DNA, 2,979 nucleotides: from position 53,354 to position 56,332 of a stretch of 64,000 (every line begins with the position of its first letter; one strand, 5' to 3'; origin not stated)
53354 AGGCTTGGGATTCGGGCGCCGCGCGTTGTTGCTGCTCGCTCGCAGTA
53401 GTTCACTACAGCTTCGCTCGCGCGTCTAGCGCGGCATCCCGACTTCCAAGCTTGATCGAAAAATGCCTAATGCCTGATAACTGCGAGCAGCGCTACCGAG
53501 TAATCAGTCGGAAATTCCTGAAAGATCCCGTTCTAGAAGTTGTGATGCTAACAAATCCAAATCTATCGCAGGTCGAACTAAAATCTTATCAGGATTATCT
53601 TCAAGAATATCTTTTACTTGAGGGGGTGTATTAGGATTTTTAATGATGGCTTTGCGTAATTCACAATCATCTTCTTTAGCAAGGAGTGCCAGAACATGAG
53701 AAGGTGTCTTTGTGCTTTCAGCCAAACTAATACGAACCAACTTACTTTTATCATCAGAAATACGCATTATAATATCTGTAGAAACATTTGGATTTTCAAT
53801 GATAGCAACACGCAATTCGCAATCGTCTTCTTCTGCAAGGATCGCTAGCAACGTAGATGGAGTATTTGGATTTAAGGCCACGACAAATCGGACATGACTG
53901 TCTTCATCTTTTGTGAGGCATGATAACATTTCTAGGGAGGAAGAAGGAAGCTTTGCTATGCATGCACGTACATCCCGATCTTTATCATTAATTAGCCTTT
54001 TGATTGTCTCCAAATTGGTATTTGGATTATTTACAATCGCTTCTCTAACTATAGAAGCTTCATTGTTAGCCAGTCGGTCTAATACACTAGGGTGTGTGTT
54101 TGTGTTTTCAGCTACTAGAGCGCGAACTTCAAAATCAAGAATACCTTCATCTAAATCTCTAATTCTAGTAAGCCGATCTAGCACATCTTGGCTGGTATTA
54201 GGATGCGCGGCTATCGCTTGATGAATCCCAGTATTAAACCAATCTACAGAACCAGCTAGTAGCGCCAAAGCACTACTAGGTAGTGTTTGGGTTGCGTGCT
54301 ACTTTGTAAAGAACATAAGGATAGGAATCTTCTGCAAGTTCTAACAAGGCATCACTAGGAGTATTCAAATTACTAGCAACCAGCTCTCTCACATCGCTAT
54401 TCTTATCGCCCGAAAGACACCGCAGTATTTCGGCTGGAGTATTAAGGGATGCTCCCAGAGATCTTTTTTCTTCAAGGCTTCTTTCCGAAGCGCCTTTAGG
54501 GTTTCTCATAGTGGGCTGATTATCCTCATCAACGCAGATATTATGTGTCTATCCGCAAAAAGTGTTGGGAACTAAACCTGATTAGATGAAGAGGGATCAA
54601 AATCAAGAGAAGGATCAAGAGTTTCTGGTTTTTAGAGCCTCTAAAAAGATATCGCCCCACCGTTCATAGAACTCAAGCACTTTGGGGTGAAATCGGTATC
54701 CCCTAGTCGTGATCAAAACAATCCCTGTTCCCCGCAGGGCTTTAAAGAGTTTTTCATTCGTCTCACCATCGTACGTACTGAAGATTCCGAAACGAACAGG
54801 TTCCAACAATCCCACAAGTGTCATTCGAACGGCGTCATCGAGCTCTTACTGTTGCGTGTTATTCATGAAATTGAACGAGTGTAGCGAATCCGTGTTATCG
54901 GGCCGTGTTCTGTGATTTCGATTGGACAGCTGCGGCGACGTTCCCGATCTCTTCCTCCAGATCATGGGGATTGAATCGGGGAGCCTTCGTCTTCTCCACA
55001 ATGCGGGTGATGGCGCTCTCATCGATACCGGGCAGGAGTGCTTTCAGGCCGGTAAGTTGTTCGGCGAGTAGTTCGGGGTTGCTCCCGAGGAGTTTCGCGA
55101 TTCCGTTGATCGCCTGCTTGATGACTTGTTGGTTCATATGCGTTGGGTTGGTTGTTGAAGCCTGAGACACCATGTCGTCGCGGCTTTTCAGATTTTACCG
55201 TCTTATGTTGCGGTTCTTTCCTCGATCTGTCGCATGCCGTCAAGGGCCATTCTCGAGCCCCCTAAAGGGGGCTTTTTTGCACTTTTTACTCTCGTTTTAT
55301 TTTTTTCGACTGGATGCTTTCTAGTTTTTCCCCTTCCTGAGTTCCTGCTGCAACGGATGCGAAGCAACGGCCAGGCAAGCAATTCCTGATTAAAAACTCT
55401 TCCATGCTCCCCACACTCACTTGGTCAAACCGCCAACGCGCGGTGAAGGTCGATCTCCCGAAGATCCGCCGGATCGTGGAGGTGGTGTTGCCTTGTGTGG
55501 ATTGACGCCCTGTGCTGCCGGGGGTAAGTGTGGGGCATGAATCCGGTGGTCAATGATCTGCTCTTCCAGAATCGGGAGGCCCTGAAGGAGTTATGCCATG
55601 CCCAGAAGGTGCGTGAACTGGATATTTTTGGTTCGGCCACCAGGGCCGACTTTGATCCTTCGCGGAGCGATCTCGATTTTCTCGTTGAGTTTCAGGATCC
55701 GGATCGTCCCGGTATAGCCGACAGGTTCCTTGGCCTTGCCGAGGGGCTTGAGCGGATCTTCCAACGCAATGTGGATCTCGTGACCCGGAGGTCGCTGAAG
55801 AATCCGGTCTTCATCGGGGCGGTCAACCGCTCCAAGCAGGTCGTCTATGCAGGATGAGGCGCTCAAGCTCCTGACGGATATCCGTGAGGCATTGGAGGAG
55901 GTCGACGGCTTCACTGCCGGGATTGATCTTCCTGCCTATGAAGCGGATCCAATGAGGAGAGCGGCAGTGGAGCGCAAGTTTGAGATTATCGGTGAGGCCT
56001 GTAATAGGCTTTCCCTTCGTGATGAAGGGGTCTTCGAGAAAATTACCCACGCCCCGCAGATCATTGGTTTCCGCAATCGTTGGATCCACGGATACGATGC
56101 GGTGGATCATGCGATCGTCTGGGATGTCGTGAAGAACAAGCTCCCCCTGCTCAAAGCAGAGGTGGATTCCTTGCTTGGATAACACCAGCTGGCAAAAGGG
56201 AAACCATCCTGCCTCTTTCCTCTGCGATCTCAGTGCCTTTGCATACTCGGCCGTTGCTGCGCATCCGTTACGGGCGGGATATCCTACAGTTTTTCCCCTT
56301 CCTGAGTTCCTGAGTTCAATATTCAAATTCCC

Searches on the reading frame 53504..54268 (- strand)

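Call 105: search_protein_families(library=pfam, proteins=[window:53504-54268:-], max_evalue=0.001)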
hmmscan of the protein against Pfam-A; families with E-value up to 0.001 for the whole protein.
window:53504-54268:- (254 aa): 2 families
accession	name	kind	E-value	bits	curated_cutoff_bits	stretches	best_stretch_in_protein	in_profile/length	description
PF25591.1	LRV_2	-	5.7e-19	68.3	27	1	131-165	7-40/61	Leucine Rich Repeat Variant domain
PF01816.23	LRV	-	1.8e-17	62.9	21.6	0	47-67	2-22/26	Leucine rich repeat variant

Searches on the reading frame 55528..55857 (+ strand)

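Call 105: search_protein_families(library=pfam, proteins=[window:55528-55857:+], max_evalue=0.001)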
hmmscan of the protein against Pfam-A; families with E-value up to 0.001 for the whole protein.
window:55528-55857:+ (109 aa): 1 family
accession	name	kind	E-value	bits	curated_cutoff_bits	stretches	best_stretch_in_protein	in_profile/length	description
PF01909.29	NTP_transf_2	-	3.2e-11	43.9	21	1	16-98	2-85/93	Nucleotidyltransferase domain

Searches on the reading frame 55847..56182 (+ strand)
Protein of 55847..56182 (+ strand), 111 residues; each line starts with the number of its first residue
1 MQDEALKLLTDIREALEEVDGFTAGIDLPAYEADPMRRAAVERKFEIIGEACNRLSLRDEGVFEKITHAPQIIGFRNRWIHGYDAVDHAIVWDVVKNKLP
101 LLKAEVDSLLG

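Call 105: search_protein_families(library=pfam, proteins=[window:55847-56182:+], max_evalue=0.001)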
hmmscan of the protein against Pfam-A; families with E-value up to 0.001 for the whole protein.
window:55847-56182:+ (111 aa): 1 family
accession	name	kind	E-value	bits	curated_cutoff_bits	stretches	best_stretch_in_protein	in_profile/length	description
PF01934.22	HepT-like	-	3.4e-23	82.1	23.5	1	12-108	1-119/120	Ribonuclease HepT-like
